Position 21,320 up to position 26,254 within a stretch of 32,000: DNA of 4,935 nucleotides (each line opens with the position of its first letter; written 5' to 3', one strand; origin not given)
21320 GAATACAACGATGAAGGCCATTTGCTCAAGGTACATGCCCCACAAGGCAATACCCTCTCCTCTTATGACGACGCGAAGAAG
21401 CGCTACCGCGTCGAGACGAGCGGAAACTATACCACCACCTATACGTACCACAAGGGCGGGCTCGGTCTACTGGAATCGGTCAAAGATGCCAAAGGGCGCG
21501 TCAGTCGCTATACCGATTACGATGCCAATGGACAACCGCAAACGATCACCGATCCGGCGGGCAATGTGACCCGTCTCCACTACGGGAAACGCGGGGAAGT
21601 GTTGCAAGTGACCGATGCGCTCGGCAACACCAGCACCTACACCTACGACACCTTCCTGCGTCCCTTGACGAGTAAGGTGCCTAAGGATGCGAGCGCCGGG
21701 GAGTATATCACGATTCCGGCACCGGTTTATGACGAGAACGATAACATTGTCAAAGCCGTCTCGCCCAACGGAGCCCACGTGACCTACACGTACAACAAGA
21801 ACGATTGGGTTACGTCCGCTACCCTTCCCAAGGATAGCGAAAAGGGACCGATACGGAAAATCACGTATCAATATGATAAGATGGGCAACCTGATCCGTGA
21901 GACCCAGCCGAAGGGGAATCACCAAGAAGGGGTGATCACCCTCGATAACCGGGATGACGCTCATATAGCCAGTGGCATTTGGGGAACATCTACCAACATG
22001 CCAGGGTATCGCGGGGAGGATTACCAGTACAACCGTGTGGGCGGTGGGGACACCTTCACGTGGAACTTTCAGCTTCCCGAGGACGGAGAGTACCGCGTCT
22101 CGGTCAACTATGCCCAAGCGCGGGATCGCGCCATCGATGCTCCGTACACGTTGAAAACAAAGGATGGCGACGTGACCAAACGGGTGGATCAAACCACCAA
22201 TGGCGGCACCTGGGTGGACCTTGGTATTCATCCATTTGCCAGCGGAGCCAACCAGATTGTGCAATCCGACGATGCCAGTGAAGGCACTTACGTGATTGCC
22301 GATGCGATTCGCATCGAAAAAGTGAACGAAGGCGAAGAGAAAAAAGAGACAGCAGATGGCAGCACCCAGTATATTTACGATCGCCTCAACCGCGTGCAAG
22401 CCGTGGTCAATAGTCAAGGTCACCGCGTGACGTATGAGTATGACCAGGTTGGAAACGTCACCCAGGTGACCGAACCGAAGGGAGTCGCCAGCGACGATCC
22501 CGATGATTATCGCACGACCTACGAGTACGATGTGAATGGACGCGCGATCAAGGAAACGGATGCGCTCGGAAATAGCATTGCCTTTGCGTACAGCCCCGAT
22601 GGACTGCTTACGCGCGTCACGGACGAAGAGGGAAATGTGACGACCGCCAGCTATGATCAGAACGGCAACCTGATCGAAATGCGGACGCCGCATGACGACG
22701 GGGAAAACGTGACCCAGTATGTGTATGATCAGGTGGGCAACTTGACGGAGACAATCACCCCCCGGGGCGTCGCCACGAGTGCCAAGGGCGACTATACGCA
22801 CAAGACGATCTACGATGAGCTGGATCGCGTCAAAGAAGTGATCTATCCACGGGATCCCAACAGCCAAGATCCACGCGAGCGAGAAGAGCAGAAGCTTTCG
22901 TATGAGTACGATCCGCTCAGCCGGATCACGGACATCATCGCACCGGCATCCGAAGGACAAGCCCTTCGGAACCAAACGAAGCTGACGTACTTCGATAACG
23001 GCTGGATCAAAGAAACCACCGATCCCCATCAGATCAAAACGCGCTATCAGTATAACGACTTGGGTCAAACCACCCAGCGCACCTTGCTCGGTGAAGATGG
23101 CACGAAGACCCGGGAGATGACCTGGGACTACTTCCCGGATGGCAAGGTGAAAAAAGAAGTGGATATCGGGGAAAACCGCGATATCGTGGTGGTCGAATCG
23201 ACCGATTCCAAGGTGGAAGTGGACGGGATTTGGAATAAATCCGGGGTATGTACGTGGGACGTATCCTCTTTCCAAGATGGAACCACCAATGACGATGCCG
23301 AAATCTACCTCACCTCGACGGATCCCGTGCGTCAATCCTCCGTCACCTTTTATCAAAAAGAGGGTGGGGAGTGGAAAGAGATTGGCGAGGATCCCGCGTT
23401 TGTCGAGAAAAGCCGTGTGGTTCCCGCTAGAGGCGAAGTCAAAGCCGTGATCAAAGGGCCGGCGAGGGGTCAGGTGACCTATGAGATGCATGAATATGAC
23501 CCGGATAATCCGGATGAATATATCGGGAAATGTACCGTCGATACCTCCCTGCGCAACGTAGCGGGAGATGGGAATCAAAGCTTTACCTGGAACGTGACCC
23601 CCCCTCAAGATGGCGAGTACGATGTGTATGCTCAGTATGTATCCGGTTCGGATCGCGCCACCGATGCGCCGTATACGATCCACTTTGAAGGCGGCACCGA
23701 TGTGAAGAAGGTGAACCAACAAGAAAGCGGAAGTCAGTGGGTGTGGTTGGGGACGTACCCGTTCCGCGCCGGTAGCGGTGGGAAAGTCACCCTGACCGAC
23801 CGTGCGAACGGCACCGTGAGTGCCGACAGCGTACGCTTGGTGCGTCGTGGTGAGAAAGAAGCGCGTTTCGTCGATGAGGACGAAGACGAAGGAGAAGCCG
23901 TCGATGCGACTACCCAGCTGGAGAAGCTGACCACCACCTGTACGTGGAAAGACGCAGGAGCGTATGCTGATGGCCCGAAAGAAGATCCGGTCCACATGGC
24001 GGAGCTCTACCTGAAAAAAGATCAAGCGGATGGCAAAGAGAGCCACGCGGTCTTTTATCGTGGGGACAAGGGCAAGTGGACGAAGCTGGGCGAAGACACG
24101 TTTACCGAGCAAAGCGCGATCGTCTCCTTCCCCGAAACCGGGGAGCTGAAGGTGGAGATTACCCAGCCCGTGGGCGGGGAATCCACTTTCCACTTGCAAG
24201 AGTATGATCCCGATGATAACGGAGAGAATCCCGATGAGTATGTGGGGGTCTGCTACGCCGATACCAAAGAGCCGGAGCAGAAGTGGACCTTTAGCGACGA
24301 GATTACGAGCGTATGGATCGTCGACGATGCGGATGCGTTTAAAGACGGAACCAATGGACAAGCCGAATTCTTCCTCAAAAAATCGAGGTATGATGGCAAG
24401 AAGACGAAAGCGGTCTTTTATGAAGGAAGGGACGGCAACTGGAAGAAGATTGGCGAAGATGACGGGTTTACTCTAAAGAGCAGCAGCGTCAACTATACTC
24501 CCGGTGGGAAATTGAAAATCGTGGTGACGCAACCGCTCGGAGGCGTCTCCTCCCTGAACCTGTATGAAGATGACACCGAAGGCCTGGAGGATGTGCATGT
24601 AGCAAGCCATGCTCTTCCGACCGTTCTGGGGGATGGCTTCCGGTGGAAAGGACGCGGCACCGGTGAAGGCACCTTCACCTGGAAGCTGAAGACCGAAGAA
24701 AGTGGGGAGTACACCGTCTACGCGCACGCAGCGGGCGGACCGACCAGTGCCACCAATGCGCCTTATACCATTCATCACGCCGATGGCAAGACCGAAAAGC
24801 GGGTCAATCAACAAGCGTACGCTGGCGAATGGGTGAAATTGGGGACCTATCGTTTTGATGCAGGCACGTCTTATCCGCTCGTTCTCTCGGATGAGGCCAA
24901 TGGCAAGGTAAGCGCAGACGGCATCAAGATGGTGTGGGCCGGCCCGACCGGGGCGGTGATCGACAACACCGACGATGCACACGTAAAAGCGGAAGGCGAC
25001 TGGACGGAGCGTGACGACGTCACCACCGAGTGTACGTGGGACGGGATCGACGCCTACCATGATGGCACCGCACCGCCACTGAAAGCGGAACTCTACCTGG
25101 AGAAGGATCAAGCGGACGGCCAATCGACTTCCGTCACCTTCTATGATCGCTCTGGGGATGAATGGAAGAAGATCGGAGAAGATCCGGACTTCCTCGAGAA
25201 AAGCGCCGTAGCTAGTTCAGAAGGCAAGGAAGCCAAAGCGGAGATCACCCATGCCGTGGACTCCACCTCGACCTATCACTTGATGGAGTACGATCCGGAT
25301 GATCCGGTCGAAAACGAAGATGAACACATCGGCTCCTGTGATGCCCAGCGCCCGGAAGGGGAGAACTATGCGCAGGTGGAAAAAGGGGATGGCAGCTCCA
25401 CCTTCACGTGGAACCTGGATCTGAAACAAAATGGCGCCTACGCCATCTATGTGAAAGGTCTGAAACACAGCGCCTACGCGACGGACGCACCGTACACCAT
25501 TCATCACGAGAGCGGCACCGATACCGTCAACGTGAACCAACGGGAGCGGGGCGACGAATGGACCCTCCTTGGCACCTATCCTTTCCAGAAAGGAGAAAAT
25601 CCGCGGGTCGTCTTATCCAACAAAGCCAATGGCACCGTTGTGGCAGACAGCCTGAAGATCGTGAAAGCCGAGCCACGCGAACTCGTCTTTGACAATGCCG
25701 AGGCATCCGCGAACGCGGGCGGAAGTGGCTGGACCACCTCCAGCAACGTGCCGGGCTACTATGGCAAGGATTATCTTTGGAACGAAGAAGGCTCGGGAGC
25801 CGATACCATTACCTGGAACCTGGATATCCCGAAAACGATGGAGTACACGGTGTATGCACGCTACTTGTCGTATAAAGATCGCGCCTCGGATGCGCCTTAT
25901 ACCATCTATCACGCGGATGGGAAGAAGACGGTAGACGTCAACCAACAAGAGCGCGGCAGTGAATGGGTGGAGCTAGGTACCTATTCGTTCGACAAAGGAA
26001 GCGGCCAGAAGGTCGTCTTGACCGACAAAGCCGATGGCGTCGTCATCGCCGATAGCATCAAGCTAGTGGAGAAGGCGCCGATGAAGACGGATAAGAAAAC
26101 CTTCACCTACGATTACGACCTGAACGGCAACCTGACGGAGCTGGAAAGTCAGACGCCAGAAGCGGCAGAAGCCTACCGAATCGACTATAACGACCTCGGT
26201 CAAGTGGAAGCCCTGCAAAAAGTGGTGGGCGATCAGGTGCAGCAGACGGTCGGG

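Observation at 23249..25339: Unassigned ~100-aa Cys-bracketed modules nested inside three of the golvesin-like domains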

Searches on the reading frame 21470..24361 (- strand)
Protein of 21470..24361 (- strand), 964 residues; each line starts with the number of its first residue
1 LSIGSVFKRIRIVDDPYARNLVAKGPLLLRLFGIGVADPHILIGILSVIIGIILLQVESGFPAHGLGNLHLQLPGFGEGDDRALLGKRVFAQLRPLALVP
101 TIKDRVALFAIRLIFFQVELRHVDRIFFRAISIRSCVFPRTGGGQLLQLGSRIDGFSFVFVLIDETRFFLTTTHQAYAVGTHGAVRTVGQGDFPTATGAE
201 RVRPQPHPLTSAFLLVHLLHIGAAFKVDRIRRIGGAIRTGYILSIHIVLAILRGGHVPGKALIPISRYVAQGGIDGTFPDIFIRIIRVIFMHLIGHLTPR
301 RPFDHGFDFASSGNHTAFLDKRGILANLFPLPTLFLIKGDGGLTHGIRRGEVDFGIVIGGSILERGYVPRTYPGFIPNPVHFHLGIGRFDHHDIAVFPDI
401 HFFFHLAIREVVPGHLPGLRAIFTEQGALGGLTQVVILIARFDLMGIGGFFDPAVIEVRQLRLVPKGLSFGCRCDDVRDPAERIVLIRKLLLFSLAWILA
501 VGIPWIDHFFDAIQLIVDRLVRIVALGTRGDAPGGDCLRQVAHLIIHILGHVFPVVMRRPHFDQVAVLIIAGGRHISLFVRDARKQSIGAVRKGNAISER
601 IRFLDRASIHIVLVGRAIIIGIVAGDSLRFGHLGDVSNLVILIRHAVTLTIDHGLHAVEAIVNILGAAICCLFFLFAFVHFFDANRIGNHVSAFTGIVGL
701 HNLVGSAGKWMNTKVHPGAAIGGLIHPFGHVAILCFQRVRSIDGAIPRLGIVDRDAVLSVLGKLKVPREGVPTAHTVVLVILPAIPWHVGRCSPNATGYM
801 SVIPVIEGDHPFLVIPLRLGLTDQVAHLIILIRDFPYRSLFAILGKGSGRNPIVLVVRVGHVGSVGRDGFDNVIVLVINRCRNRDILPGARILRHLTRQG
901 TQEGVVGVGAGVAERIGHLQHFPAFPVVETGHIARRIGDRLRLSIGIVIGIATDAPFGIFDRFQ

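Call 60: search_protein_families(library=pfam, proteins=[window:21470-24361:-], max_evalue=0.01)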
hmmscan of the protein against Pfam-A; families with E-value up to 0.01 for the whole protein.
window:21470-24361:- (964 aa): 0 families

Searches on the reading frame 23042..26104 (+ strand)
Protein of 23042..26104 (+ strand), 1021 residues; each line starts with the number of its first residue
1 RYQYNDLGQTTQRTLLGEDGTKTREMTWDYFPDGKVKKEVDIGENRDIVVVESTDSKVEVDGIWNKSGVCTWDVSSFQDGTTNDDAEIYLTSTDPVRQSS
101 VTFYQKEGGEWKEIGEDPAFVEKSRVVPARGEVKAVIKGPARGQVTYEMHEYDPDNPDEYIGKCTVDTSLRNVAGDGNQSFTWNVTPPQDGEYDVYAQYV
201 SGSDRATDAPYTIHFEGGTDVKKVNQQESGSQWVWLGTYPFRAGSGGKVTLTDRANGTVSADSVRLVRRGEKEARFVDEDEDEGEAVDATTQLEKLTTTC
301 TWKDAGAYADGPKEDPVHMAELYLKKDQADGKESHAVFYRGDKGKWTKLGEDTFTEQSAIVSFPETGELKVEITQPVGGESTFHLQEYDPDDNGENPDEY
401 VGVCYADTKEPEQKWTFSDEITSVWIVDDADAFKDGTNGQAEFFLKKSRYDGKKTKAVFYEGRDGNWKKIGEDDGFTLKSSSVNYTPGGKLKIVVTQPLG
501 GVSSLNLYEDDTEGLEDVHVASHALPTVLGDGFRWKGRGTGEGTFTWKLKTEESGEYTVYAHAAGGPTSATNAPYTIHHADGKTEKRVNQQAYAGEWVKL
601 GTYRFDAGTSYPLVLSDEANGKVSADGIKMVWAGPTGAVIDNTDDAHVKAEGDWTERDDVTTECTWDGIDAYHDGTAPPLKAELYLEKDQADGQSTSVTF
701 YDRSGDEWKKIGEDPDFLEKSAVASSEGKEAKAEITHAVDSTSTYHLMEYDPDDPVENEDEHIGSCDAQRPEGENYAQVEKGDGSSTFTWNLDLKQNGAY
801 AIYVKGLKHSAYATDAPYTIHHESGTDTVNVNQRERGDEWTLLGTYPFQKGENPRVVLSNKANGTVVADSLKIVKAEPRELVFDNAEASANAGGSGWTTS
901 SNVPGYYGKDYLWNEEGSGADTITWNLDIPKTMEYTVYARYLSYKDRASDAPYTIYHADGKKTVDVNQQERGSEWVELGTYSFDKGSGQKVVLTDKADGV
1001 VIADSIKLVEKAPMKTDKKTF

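Call 43: find_homologous_proteins(query=window:23042-26104:+, max_evalue=1e-10)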
Query window:23042-26104:+ (1021 aa): 9 proteins with E <= 1e-10 among 8000 candidates.
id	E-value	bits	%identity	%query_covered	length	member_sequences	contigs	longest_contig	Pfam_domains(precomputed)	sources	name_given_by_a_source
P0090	8.8e-107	377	30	47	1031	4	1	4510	PF24318.2,PF25275.2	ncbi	-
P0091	2.2e-90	323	43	24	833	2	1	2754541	PF25275.2,PF01510.31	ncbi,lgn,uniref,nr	ncbi:N-acetylmuramoyl-L-alanine amidase [Desmospora activa]|uniref:N-acetylmuramoyl-L-alanine amidas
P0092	4.1e-60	222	34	24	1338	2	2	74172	PF09699.16,PF14537.12,PF25275.2,PF14522.12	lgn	-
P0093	5.4e-29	119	43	13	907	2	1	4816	PF14537.12,PF25275.2,PF14522.12,PF22113.2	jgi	jgi:hypothetical protein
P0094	1.9e-28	118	53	10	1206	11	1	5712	PF14440.13,PF05593.20,PF25275.2,PF25023.2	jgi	-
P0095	3.3e-27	114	37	14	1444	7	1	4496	PF05593.20,PF25275.2,PF25023.2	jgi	jgi:RHS repeat-associated protein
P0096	1.1e-24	105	37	13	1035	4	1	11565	PF05593.20,PF25275.2,PF25023.2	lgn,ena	-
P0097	2.5e-21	94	34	15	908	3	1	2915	PF05593.20,PF25275.2,PF25023.2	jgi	jgi:YD repeat-containing protein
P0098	1.7e-16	78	49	9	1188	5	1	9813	PF09699.16,PF25275.2,PF14522.12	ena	-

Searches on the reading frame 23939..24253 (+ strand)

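Call 5: search_protein_families(library=pfam, proteins=[window:23939-24253:+], max_evalue=10)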
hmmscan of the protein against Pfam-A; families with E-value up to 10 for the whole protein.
window:23939-24253:+ (105 aa): 1 family
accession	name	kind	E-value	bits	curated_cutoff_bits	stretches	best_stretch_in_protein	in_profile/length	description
PF01483.27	P_proprotein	-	0.22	12.1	21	1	62-96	10-44/86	Proprotein convertase P-domain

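Call 7: search_protein_families(library=ncbifam, proteins=[window:23939-24253:+], max_evalue=1)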
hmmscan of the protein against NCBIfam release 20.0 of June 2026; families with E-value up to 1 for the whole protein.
window:23939-24253:+ (105 aa): 0 families

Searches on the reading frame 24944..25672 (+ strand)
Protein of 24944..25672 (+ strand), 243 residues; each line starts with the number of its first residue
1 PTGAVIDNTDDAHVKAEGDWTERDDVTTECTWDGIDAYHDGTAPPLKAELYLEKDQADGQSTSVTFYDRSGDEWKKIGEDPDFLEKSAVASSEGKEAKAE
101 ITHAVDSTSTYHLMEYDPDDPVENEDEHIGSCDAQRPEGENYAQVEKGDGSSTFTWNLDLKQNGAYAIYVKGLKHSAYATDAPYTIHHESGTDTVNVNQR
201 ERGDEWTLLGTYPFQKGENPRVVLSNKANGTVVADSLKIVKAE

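Call 60: search_protein_families(library=pfam, proteins=[window:24944-25672:+], max_evalue=0.01)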
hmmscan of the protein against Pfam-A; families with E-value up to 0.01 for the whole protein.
window:24944-25672:+ (243 aa): 1 family
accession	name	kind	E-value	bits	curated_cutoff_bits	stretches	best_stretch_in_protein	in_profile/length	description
PF25275.1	Golvesin_C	-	9e-33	113.6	31.6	1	135-240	24-131/132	Golvesin C-terminal domain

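Call 74: find_related_loci(query=window:24944-25672:+, collection=metagenome_contigs, flank=3000)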
Query window:24944-25672:+ (243 aa) in metagenome_contigs; peptide patterns used: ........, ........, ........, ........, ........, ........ (x = any residue, [..] = any of these).
75 stretches matched a pattern, but none encodes a relative of the query by tblastn (E <= 1e-3).

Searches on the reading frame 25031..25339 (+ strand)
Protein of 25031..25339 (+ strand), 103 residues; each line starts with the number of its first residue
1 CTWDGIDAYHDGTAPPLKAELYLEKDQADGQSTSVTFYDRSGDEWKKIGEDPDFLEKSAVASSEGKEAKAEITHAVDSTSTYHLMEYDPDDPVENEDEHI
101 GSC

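Call 5: search_protein_families(library=pfam, proteins=[window:25031-25339:+], max_evalue=10)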
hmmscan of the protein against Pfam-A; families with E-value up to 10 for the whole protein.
window:25031-25339:+ (103 aa): 0 families

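Call 7: search_protein_families(library=ncbifam, proteins=[window:25031-25339:+], max_evalue=1)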
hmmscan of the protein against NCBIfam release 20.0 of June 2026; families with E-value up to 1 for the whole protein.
window:25031-25339:+ (103 aa): 1 family
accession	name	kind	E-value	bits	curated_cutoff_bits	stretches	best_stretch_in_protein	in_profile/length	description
NF038145.1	Hvo_1808_fam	equivalog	0.029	13.6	200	1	3-51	232-279/432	Hvo_1808 family surface protein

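Call 70: search_solved_structures(query=A4, max_evalue=10)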
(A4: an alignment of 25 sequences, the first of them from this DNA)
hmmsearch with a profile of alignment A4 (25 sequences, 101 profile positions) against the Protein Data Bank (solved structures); distinct sequences matched with E-value up to 10: 5.
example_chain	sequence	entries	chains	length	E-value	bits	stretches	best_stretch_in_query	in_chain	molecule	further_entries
9pl3_A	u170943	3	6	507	0.18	15.2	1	24-75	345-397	Peptide ABC transporter, peptide-binding protein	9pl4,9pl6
4igv_A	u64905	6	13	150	0.29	14.5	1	23-87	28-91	Kirola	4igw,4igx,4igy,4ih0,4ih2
4ihr_A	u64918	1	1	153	0.31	14.4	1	23-87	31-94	Kirola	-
6aae_A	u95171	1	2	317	0.82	13.1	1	6-49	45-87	Esterase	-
6iey_B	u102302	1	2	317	0.88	13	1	6-49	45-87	Esterase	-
